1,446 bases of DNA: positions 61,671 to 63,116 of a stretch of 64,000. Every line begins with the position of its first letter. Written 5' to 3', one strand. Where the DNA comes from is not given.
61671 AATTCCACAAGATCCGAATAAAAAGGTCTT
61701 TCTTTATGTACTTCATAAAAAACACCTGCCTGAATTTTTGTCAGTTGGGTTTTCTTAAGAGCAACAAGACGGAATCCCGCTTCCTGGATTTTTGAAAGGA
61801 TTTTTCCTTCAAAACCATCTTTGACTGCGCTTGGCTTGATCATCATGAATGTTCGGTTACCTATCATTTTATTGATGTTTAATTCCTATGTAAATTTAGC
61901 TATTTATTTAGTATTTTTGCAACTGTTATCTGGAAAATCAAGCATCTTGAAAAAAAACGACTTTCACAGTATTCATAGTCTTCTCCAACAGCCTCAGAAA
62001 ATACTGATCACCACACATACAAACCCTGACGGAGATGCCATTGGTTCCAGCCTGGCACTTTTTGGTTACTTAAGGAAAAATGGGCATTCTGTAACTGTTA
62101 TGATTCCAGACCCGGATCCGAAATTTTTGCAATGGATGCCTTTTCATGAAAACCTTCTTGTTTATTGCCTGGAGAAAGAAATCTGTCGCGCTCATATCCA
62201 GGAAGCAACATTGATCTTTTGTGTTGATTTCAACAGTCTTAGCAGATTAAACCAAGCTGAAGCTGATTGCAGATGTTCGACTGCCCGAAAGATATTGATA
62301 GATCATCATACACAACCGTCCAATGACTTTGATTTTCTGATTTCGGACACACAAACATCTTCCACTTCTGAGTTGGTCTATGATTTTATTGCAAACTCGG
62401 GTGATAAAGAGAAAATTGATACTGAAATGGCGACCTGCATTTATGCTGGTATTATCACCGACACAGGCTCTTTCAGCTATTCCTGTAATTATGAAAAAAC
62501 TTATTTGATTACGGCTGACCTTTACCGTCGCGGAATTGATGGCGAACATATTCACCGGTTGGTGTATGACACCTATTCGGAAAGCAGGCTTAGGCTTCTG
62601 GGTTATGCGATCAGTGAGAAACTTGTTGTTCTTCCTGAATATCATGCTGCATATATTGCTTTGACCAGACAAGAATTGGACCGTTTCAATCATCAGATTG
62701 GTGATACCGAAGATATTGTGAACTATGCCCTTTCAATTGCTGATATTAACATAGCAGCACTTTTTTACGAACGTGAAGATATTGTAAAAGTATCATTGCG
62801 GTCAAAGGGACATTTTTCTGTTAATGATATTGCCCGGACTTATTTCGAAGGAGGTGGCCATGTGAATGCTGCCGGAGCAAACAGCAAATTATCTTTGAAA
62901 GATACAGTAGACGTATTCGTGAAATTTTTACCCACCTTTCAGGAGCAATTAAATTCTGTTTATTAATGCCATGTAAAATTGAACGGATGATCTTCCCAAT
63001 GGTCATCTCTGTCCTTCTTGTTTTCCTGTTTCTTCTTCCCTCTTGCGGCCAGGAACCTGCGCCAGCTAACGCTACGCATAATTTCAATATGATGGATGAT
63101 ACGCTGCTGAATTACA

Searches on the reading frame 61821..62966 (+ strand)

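Call 53: search_protein_families(library=pfam, proteins=[window:61821-62966:+], max_evalue=0.0001)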
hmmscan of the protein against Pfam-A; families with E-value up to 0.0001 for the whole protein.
window:61821-62966:+ (381 aa): 2 families
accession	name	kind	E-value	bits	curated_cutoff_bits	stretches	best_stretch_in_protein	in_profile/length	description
PF01368.27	DHH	-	1.1e-24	87.5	28.1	1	60-211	1-125/125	DHH family, N-terminal domain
PF02272.25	DHHA1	-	2.1e-10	41.4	25.9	1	295-370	17-96/102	DHHA1 domain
